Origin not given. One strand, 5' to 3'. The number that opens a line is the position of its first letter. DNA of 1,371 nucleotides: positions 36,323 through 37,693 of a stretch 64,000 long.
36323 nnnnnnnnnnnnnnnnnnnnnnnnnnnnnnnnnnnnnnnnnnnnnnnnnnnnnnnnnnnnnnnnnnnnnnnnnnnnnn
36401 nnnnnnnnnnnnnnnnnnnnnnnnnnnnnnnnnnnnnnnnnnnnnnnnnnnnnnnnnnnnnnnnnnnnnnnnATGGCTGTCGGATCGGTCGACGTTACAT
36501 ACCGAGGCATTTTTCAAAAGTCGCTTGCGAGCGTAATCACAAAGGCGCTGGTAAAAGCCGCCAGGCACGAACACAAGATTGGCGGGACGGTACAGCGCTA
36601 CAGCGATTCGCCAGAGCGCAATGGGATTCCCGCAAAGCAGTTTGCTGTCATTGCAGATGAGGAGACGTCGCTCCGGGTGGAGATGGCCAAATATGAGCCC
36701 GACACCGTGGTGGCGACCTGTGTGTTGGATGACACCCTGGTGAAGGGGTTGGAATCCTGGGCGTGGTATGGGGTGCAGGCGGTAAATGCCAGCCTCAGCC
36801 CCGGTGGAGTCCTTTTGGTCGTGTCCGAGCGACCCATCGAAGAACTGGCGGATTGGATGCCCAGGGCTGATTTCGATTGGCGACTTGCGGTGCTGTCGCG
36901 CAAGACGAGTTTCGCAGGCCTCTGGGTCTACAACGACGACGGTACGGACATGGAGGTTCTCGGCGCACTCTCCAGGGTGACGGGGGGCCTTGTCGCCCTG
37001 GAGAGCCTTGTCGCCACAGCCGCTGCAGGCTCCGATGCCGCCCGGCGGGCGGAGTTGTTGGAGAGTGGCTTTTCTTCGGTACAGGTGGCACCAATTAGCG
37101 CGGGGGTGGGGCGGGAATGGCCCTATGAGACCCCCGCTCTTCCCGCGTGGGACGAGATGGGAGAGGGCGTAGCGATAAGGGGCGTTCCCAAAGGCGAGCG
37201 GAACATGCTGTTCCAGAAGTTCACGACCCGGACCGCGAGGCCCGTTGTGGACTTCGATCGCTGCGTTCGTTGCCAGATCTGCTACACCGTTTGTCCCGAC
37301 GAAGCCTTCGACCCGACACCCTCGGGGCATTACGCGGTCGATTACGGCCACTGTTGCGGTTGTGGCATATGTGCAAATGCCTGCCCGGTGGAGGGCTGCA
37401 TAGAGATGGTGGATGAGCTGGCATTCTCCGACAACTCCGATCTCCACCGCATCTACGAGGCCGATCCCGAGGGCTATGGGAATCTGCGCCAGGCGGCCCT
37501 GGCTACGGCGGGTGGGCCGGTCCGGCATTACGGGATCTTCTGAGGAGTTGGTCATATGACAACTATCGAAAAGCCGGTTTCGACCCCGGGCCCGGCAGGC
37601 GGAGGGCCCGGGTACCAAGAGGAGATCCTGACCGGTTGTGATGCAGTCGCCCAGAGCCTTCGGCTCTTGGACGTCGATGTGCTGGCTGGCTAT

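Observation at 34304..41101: Oxalate-oxidoreductase-like OFOR coupled to an orphan NuoF-like flavoprotein, divergent from an OFA-family transporter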

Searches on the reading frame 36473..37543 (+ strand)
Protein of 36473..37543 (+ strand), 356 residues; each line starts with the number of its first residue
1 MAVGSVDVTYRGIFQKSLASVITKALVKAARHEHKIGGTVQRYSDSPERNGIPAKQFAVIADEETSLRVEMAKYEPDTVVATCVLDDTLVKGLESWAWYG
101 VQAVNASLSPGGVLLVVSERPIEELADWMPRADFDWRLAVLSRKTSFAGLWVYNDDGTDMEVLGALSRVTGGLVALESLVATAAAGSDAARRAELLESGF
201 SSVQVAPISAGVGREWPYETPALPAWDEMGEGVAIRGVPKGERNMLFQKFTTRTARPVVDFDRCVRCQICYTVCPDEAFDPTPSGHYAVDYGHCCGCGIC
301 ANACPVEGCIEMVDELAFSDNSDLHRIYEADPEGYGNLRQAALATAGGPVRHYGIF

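Call 8: search_protein_families(library=pfam, proteins=[window:36473-37543:+], max_evalue=0.01)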
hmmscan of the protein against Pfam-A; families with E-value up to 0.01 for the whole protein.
window:36473-37543:+ (356 aa): 10 families
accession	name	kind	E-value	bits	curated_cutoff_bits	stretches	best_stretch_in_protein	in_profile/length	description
PF14697.11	Fer4_21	-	2e-10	41.1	35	1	259-312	3-59/59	4Fe-4S dicluster domain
PF00037.32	Fer4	-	4.1e-10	39.5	21.1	2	257-279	1-23/24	4Fe-4S binding domain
PF12797.12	Fer4_2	-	3.1e-07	30.3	24.5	1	256-275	2-21/22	4Fe-4S binding domain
PF12838.12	Fer4_7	-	1.2e-05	26.2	27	2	263-306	1-50/52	4Fe-4S dicluster domain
PF13237.11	Fer4_10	-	5e-05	23.6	25.5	1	257-305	2-53/53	4Fe-4S dicluster domain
PF13187.11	Fer4_9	-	6.9e-05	23.2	27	1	263-306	1-49/52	4Fe-4S dicluster domain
PF17179.9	Fer4_22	-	0.0014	19.9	27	0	293-321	1-29/95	4Fe-4S dicluster domain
PF12800.12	Fer4_4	-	0.0041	17.8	24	0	262-275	2-15/17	4Fe-4S binding domain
PF12837.12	Fer4_6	-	0.005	17.2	25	1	257-278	2-23/24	4Fe-4S binding domain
PF13534.11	Fer4_17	-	0.0086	17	22.2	0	259-277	41-59/61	4Fe-4S dicluster domain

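Call 9: search_protein_families(library=ncbifam, proteins=[window:36473-37543:+], max_evalue=0.01)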
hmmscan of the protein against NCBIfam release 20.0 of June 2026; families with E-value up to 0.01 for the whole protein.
window:36473-37543:+ (356 aa): 56 families (the best 25 are shown)
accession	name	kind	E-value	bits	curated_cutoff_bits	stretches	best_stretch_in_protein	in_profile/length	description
NF045790.1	OxalOxreddelta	equivalog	8.6e-28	97.4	230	1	6-320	15-316/316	oxalate oxidoreductase subunit delta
TIGR02179.1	PorD_KorD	subfamily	7.4e-19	67.7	60.05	1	252-315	15-77/78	2-oxoacid:acceptor oxidoreductase, delta subunit, pyruvate/2-ketoisovalerate family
NF040684.1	PorD_Arch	equivalog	6.4e-18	64.6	120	1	251-315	21-84/85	pyruvate synthase subunit PorD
NF007202.0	PRK09623.1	equivalog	1.6e-15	57.3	166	1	252-314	41-102/105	3-methyl-2-oxobutanoate dehydrogenase subunit delta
NF007203.0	PRK09624.1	equivalog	1.3e-14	54.3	171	1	251-315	40-103/105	pyuvate ferredoxin oxidoreductase subunit delta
NF007204.0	PRK09625.1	equivalog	1.4e-12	47.8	125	1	252-308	49-105/133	pyruvate flavodoxin oxidoreductase subunit delta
NF045763.1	PhenlGlyoxDHPadF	equivalog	2.2e-12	47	150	1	252-306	21-74/78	NADH-dependent phenylglyoxylate dehydrogenase subunit delta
NF006183.0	PRK08318.1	equivalog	2.6e-10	39.7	335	1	255-315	335-400/422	NAD-dependent dihydropyrimidine dehydrogenase subunit PreA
TIGR02700.1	flavo_MJ0208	hypoth_equivalog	2.9e-08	33.3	251.35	1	258-311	144-196/234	dihydromethanopterin reductase (acceptor)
NF004537.0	PRK05888.1-3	equivalog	4.2e-08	33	163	1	260-332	66-152/204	NADH-quinone oxidoreductase subunit NuoI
TIGR01944.1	rnfB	subfamily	5e-08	32.7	68.7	1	258-315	109-165/190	RnfABCDGE type electron transport complex subunit B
TIGR01971.1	NuoI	subfamily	5.4e-08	32.5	113.05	2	286-325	75-113/121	NADH-quinone oxidoreductase, chain I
NF006221.0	PRK08348.1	subfamily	7.6e-08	32.1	124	1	258-323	40-107/136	NADH-plastoquinone oxidoreductase subunit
NF040770.1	hetero_SS_HdrA2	exception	1.1e-07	30.4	1100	1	250-312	565-625/777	CoB-CoM heterodisulfide reductase HdrA2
NF040864.1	HgcB_ferredoxin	equivalog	2.4e-07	30.5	99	1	259-307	11-59/93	mercury methylation ferredoxin HgcB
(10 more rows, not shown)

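Call 11: search_solved_structures(query=window:36473-37543:+, show_alignments=2)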
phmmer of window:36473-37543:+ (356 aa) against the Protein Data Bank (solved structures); distinct sequences matched with E-value up to 0.001: 51.
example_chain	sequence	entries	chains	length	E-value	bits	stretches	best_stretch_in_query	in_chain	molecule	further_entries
5c4i_B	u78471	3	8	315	4e-16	62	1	6-320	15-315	Oxalate oxidoreductase subunit delta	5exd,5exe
9bt4_G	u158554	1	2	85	3.6e-14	55.5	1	252-314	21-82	Pyruvate:Ferredoxin Oxidoreductase, subunit delta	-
9sw6_H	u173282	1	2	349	9.9e-08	34.3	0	258-316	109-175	Tungsten formylmethanofuran dehydrogenase, subunit F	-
6cfw_N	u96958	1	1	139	1.3e-07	33.9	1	256-333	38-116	NADH-plastoquinone oxidoreductase subunit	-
5t5i_F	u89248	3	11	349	1.3e-07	33.9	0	258-311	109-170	Tungsten formylmethanofuran dehydrogenase subunit fwdF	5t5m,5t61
9sfi_A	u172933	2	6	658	1.8e-07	33.5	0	249-308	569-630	CoB--CoM heterodisulfide reductase iron-sulfur subunit A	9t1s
7bkb_K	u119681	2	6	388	2e-07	33.3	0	249-281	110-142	Formylmethanofuran dehydrogenase, subunit F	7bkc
6hum_I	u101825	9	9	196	1.1e-06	30.9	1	257-325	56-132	NAD(P)H-quinone oxidoreductase subunit I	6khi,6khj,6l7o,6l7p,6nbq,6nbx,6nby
7v2c_B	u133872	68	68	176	1.4e-06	30.5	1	261-322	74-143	NADH dehydrogenase [ubiquinone] iron-sulfur protein 8, mitochondrial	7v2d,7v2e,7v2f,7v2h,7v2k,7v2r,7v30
5lc5_I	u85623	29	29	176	1.4e-06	30.5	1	261-322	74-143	NADH dehydrogenase [ubiquinone] iron-sulfur protein 8, mitochondrial | Mitochondrial complex I, TYKY subunit | NADH:ubiquinone oxidoreductase core subunit S8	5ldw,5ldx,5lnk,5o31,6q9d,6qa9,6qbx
5xtb_B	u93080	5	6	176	1.9e-06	30.1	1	261-322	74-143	NADH dehydrogenase [ubiquinone] iron-sulfur protein 8, mitochondrial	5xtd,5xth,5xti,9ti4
7qsd_I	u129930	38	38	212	2e-06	30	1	261-322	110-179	NADH dehydrogenase [ubiquinone] iron-sulfur protein 8, mitochondrial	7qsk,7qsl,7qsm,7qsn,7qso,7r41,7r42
6zk9_9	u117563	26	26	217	2.1e-06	30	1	261-322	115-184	Mitochondrial complex I, TYKY subunit | Complex I-23kD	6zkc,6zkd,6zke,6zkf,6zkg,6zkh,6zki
7wfg_I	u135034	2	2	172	2.1e-06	30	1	256-326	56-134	NAD(P)H-quinone oxidoreductase subunit I, chloroplastic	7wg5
5gpn_b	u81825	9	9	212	2.1e-06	30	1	261-322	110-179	NADH dehydrogenase [ubiquinone] iron-sulfur protein 8 | NADH dehydrogenase [ubiquinone] iron-sulfur protein 8, mitochondrial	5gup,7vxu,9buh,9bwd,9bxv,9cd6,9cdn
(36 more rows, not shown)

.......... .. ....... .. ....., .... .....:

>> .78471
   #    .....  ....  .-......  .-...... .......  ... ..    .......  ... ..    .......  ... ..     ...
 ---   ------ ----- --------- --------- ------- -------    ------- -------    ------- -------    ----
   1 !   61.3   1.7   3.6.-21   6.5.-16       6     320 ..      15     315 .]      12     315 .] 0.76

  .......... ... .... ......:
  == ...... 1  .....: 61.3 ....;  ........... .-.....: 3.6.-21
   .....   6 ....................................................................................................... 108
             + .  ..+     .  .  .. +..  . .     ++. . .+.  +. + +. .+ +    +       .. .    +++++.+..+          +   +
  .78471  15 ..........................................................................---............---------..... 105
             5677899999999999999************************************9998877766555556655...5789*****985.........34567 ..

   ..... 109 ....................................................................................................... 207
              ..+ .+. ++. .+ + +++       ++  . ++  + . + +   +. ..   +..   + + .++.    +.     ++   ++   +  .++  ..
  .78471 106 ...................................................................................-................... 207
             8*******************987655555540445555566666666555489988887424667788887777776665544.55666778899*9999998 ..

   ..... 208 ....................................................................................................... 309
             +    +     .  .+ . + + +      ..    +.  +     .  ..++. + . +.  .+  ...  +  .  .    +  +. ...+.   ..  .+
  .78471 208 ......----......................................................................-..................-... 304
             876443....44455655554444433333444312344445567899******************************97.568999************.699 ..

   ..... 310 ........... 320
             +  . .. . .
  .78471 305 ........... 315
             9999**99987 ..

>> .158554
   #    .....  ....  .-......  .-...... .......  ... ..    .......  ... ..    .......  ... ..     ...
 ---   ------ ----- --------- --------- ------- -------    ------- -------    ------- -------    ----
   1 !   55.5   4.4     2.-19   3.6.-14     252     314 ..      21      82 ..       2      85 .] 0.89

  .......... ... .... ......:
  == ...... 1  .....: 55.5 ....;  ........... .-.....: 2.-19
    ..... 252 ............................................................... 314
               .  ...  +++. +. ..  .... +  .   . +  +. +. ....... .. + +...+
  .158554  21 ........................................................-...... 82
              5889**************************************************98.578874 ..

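Call 79: find_homologous_proteins(query=window:36473-37543:+, max_evalue=0.00001)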
Query window:36473-37543:+ (356 aa): 2481 proteins with E <= 0.00001 among 8000 candidates; the best 120 are listed.
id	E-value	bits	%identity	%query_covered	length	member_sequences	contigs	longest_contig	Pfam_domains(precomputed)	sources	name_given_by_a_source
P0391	1.7e-240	815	100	100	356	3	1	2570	PF14697.12,PF12797.13,PF00037.33,PF12838.13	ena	-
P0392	2.6e-183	627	77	100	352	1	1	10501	PF14697.12,PF12797.13,PF00037.33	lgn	-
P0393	7.2e-165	566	69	100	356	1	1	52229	PF14697.12,PF12797.13,PF00037.33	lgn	-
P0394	1.5e-161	555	67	100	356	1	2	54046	PF14697.12,PF00037.33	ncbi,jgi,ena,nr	ncbi:MAG TPA: 4Fe-4S dicluster-binding protein [Candidatus Dormibacteraeota bacterium]|nr:4Fe-4S dic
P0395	7.9e-161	553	65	100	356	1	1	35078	PF14697.12,PF00037.33,PF13484.12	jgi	jgi:pyruvate ferredoxin oxidoreductase delta subunit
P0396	1.8e-158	545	64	100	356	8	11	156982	PF14697.12,PF00037.33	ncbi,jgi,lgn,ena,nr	ncbi:MAG TPA: 4Fe-4S dicluster-binding protein [Candidatus Dormibacteraeota bacterium]|nr:4Fe-4S dic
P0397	2.1e-158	545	65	100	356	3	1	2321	PF14697.12,PF12797.13,PF00037.33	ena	-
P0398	3.1e-157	541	65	100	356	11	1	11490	PF14697.12,PF00037.33,PF13484.12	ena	-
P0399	3.6e-157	541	66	100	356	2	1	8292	PF14697.12,PF00037.33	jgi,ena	-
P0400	3.9e-157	541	65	100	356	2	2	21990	PF14697.12,PF12797.13,PF00037.33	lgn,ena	-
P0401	1.3e-156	539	65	99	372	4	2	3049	PF14697.12,PF00037.33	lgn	-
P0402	3.2e-156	538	64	100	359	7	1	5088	PF14697.12,PF00037.33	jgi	jgi:pyruvate ferredoxin oxidoreductase delta subunit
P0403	7.5e-156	536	64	100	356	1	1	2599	PF14697.12,PF12797.13,PF00037.33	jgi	jgi:pyruvate ferredoxin oxidoreductase delta subunit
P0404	1.4e-154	532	65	100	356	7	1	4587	PF14697.12,PF00037.33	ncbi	-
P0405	1.6e-154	532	65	100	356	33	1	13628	PF14697.12,PF00037.33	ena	-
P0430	1.9e-99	351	47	99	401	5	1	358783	PF14697.12,PF12797.13,PF12837.13,PF00037.33,PF12838.13,PF13237.12,PF13187.12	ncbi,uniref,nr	ncbi:4Fe-4S dicluster-binding protein [Rubrobacter calidifluminis]|uniref:4Fe-4S dicluster-binding p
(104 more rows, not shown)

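Call 80: find_encoding_contigs(protein=P0430, flank=9000, max_places=1)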
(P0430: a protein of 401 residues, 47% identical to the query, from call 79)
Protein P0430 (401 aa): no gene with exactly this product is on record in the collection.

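Call 84: find_encoding_contigs(protein=P0511, flank=9000, max_places=1)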
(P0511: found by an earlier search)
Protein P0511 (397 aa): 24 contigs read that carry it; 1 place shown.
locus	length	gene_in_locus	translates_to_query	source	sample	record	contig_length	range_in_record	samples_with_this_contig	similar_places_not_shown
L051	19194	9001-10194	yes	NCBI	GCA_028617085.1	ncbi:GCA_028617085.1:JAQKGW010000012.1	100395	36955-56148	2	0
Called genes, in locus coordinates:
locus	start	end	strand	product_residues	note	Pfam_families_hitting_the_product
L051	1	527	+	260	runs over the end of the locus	PF01966:HD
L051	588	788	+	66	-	PF04024:PspC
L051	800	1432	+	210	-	PF03167:UDG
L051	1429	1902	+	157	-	PF02367:TsaE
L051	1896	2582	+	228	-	PF00814:TsaD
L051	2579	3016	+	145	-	PF13302:Acetyltransf_3, PF13527:Acetyltransf_9 (weak), PF00583:Acetyltransf_1, PF13673:Acetyltransf_10, PF13508:Acetyltransf_7, PF08445:FR47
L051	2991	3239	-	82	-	-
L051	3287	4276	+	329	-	PF02543:Carbam_trans_N (faint), PF00814:TsaD, PF22521:HypF_C_2 (weak)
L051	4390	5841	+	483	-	-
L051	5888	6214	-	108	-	-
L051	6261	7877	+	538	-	PF00118:Cpn60_TCP1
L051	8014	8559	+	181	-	PF00582:Usp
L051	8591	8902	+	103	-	PF13560:HTH_31 (weak), PF01381:HTH_3 (weak)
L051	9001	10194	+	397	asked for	PF12797:Fer4_2 (faint), PF12837:Fer4_6 (faint), PF13237:Fer4_10 (weak), PF14697:Fer4_21, PF12838:Fer4_7 (weak), PF13187:Fer4_9 (weak), PF00037:Fer4 (weak)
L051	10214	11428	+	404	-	PF01855:POR_N, PF17147:PFOR_II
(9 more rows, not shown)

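Call 89: predict_structure(alignment_id=A1)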
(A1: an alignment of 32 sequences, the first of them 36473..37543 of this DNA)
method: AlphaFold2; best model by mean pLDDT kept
length: 356 residues; sequences in the alignment: 32
mean_pLDDT: 85.5   pTM: 0.77
mean pLDDT of the five models: 85.5, 83.9, 82.0, 79.3, 79.3
residues with pLDDT >= 90: 191; 70-90: 115; 50-70: 38; < 50: 12
segments of 3 or more residues with pLDDT < 50: 46-48, 354-356
pLDDT, mean of each block of 10 residues (from residue 1): 86 82 96 94 55 76 91 83 89 64 85 94 90 95 82 89 98 97 91 98 97 82 61 60 70 85 95 88 93 86 91 89 95 96 90 49
secondary structure, 60 per line:
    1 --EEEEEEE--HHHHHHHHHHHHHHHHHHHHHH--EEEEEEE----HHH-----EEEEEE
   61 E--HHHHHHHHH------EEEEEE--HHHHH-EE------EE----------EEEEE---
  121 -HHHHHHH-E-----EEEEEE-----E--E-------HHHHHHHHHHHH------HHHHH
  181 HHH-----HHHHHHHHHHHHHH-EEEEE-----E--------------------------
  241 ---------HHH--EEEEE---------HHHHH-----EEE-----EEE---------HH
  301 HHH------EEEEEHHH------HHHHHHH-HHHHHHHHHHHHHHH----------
elements in order: E3-9 H12-33 E36-42 E55-61 H64-72 E79-84 H87-91 E113-117 H122-128 E136-141 H158-169 H176-183 H189-202 E204-208 E255-259 H269-273 E279-281 E287-289 H299-303 E310-314 H324-330 H332-346

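Call 91: fold_search(model_id=the predicted structure, library=pdb)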
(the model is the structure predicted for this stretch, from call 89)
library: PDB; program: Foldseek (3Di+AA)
matches with E <= 10: 351; with E <= 0.001: 38
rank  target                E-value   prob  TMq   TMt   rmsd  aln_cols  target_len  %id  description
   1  5c4i_E                4.6e-21  1.00  0.65  0.74   6.4       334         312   22  Structure of an Oxalate Oxidoreductase (released 2015-07-01)
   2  5c4i_B                8.5e-21  1.00  0.63  0.71   7.0       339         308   22  Structure of an Oxalate Oxidoreductase (released 2015-07-01)
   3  5exe_B                3.8e-20  1.00  0.65  0.74   6.6       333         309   23  Crystal structure of oxalate oxidoreductase from Moorella thermoacetica bound with carboxy-TPP adduct (released 2015-12-30)
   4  5exd_E                1.2e-19  1.00  0.64  0.76   6.2       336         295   21  Crystal structure of oxalate oxidoreductase from Moorella thermoacetica bound with carboxy-di-oxido-methyl-TPP (COOM-T (released 2015-12-30)
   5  5exd_B                1.5e-19  1.00  0.66  0.81   4.3       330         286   22  Crystal structure of oxalate oxidoreductase from Moorella thermoacetica bound with carboxy-di-oxido-methyl-TPP (COOM-T (released 2015-12-30)
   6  5exd_H                2.7e-19  1.00  0.68  0.82   4.2       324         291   22  Crystal structure of oxalate oxidoreductase from Moorella thermoacetica bound with carboxy-di-oxido-methyl-TPP (COOM-T (released 2015-12-30)
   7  5exe_E                2.9e-19  1.00  0.66  0.80   5.0       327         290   23  Crystal structure of oxalate oxidoreductase from Moorella thermoacetica bound with carboxy-TPP adduct (released 2015-12-30)
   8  5exd_K                1.3e-18  1.00  0.65  0.82   4.5       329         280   22  Crystal structure of oxalate oxidoreductase from Moorella thermoacetica bound with carboxy-di-oxido-methyl-TPP (COOM-T (released 2015-12-30)
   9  6cio_C                3.8e-10  1.00  0.48  0.18  10.0       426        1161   12  Pyruvate:ferredoxin oxidoreductase from Moorella thermoacetica with lactyl-TPP bound (released 2018-03-28)
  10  6cin_A                4.9e-10  1.00  0.48  0.18  10.5       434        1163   12  Crystal structure of pyruvate:ferredoxin oxidoreductase from Moorella thermoacetica (released 2018-03-28)
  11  6cip_A                7.6e-10  1.00  0.52  0.19   6.8       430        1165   12  Pyruvate:ferredoxin oxidoreductase from Moorella thermoacetica with acetyl-TPP bound (released 2018-03-28)
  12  6cio_D                7.6e-10  1.00  0.52  0.19   6.9       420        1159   12  Pyruvate:ferredoxin oxidoreductase from Moorella thermoacetica with lactyl-TPP bound (released 2018-03-28)
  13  6cip_D                7.6e-10  1.00  0.46  0.17  10.6       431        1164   12  Pyruvate:ferredoxin oxidoreductase from Moorella thermoacetica with acetyl-TPP bound (released 2018-03-28)
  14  6ciq_C                8.6e-10  1.00  0.51  0.19   7.4       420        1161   12  Pyruvate:ferredoxin oxidoreductase from Moorella thermoacetica with coenzyme A bound (released 2018-03-28)
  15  6cin_C                9.7e-10  1.00  0.51  0.19   7.3       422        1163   12  Crystal structure of pyruvate:ferredoxin oxidoreductase from Moorella thermoacetica (released 2018-03-28)
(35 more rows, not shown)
